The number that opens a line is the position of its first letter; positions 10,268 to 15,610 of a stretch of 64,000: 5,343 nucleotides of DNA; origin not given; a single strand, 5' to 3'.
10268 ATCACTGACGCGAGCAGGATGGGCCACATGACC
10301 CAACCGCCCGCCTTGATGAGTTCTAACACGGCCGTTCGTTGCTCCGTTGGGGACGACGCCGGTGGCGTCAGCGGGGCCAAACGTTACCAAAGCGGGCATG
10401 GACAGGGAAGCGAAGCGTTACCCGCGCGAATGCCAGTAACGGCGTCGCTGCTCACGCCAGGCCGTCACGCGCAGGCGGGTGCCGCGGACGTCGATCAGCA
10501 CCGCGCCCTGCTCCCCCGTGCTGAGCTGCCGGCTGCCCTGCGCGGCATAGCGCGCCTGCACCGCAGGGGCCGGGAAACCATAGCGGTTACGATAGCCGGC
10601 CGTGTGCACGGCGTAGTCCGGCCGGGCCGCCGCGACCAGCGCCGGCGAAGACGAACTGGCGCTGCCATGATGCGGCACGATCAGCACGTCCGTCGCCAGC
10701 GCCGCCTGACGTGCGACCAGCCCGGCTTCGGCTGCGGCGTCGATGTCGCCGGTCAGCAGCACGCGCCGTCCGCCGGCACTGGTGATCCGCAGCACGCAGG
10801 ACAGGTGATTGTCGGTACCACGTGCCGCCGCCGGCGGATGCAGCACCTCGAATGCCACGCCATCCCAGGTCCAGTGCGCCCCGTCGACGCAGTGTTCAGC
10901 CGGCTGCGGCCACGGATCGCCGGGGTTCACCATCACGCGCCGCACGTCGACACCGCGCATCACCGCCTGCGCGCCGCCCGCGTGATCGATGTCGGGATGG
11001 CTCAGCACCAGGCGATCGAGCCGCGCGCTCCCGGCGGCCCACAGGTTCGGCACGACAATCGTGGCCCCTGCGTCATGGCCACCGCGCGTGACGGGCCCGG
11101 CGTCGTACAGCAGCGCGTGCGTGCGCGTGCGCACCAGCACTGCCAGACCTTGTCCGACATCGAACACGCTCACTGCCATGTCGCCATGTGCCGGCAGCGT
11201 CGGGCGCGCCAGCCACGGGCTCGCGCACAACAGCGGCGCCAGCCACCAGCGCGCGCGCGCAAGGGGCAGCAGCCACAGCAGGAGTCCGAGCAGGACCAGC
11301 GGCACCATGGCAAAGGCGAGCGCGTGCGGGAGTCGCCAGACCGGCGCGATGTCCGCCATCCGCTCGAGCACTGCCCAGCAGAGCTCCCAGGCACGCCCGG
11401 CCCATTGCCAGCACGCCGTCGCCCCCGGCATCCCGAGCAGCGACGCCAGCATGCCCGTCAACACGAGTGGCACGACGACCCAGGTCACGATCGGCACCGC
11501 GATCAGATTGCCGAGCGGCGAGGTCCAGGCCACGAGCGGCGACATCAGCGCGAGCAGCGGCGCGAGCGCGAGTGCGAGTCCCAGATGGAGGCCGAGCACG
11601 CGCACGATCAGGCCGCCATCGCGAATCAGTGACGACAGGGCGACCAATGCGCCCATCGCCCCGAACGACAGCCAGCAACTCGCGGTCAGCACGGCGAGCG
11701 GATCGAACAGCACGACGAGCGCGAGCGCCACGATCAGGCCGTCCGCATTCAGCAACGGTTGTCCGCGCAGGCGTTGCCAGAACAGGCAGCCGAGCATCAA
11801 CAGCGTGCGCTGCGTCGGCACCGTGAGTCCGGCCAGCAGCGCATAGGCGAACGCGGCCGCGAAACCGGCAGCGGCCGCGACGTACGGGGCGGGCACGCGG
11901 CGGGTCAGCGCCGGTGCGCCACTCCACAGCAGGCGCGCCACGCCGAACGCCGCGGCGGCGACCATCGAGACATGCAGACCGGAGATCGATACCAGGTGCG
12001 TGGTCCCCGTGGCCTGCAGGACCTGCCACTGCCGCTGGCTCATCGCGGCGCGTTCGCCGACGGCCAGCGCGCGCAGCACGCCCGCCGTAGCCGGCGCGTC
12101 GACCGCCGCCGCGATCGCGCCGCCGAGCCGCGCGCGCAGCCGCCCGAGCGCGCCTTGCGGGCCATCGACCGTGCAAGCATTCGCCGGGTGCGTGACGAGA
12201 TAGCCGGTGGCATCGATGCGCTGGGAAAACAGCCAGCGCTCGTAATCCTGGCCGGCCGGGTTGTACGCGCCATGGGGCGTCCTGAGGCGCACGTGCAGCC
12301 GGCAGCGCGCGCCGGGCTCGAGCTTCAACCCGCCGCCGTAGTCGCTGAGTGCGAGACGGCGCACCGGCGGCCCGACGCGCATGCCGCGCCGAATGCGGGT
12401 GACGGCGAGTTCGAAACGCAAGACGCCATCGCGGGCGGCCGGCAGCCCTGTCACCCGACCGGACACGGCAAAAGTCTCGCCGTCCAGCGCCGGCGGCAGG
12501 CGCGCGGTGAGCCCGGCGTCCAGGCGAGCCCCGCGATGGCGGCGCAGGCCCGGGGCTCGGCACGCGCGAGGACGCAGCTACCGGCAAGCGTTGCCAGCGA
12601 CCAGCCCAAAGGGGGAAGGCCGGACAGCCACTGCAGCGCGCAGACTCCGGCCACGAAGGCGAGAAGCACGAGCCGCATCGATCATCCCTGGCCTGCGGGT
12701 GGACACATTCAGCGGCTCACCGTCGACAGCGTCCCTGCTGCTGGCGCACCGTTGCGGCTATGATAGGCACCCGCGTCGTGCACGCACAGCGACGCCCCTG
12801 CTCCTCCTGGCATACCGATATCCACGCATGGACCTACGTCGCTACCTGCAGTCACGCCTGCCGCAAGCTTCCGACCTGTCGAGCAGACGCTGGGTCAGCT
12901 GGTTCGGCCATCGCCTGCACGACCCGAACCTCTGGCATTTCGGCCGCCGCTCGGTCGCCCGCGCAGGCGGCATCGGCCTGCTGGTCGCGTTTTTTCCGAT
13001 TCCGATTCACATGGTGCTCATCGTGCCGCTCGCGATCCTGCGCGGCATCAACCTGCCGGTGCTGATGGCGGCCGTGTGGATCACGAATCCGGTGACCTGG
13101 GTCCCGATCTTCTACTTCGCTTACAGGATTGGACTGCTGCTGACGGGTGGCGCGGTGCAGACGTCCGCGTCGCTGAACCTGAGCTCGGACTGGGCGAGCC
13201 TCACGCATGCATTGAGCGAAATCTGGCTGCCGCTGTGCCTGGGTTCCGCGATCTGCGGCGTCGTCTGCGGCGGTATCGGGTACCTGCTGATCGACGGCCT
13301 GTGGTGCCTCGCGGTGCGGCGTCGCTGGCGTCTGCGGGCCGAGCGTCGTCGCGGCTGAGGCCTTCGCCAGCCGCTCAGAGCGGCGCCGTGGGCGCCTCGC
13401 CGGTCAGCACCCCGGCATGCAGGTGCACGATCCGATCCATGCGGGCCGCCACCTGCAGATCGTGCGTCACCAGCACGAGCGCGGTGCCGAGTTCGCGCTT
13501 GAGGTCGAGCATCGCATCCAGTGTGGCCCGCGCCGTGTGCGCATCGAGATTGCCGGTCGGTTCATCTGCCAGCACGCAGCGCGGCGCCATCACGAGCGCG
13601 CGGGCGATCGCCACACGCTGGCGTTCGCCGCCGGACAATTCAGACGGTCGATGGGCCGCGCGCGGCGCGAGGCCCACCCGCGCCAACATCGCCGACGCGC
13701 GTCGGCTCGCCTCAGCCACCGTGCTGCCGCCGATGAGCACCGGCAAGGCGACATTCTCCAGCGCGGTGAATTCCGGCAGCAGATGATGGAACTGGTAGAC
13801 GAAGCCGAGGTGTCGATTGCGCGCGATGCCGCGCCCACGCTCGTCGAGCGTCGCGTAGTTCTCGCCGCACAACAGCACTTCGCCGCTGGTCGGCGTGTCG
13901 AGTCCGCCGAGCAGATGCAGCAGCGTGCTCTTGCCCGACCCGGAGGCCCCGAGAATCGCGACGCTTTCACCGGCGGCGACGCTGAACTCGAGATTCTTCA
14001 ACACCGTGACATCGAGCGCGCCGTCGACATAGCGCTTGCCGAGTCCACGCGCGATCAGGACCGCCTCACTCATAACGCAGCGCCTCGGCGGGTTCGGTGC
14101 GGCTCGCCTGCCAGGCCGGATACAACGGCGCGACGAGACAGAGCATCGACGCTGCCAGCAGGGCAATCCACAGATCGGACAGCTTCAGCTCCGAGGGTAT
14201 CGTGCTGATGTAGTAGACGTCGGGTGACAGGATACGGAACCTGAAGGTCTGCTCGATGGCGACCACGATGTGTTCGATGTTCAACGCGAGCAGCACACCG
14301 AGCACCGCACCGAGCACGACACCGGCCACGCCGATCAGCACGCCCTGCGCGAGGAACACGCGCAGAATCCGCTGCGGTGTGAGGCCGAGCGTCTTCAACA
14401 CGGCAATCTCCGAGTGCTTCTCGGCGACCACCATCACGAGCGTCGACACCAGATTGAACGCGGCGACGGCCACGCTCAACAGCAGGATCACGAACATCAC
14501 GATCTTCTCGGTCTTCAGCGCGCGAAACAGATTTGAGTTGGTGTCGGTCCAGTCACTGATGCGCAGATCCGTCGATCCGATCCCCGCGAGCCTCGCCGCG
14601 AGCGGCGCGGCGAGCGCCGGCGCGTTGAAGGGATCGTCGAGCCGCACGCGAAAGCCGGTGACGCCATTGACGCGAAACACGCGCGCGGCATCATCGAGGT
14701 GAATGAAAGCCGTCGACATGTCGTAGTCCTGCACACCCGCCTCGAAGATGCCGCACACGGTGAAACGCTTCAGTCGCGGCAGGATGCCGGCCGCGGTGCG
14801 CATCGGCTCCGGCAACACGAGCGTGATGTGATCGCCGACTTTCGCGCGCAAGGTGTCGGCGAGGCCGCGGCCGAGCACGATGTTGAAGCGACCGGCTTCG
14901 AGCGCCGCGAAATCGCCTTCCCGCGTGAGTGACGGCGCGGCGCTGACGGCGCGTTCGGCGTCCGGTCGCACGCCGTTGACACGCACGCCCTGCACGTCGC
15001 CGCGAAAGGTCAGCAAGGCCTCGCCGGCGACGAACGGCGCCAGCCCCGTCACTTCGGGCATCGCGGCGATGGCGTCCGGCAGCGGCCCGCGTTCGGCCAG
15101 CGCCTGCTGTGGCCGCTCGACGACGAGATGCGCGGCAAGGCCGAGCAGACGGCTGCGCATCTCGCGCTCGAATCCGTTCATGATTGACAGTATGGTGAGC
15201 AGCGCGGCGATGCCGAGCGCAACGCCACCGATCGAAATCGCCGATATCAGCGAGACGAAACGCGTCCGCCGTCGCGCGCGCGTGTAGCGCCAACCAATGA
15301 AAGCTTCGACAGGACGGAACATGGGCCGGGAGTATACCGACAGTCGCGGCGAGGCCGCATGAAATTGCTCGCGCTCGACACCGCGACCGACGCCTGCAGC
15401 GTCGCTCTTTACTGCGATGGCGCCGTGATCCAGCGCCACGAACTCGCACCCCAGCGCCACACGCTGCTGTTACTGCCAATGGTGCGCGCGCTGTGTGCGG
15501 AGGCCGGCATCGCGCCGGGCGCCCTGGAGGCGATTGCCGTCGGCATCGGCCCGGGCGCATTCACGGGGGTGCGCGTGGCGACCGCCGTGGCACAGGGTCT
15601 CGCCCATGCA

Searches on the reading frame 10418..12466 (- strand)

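Call 20: search_protein_families(library=pfam, proteins=[window:10418-12466:-], max_evalue=0.00001)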
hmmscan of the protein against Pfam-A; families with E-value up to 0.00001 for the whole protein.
window:10418-12466:- (682 aa): 3 families
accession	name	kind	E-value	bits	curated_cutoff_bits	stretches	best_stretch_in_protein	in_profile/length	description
PF03772.21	Competence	-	1e-45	156.7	23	1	134-399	1-268/270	Competence protein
PF00753.33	Lactamase_B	-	3.9e-19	69.8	22.7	1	436-620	2-191/196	Metallo-beta-lactamase superfamily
PF13567.11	DUF4131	-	5e-17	62.5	31.6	1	3-90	71-159/165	Domain of unknown function (DUF4131)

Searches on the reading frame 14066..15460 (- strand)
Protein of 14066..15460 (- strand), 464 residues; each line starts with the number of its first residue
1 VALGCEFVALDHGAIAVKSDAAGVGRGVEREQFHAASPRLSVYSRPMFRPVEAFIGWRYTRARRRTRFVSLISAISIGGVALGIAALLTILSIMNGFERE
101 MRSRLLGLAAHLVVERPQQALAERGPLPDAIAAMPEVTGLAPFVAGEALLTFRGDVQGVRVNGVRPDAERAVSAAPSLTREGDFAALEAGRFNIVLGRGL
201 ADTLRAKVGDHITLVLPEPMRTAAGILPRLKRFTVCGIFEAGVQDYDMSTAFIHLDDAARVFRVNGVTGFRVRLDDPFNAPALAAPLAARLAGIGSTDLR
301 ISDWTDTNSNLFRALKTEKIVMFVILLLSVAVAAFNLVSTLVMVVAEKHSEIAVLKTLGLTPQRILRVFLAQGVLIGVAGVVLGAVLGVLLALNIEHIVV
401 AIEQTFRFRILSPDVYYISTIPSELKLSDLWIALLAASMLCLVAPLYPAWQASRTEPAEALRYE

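Call 21: search_protein_families(library=pfam, proteins=[window:14066-15460:-], max_evalue=0.00001)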
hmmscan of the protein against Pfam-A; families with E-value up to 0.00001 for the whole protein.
window:14066-15460:- (464 aa): 2 families
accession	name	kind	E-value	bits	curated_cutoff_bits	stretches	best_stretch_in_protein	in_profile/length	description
PF12704.14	MacB_PCD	-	4.8e-23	83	27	1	73-287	1-204/207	MacB-like periplasmic core domain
PF02687.27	FtsX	-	9.4e-17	61.6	25.5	1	324-457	2-120/120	FtsX-like permease C-terminal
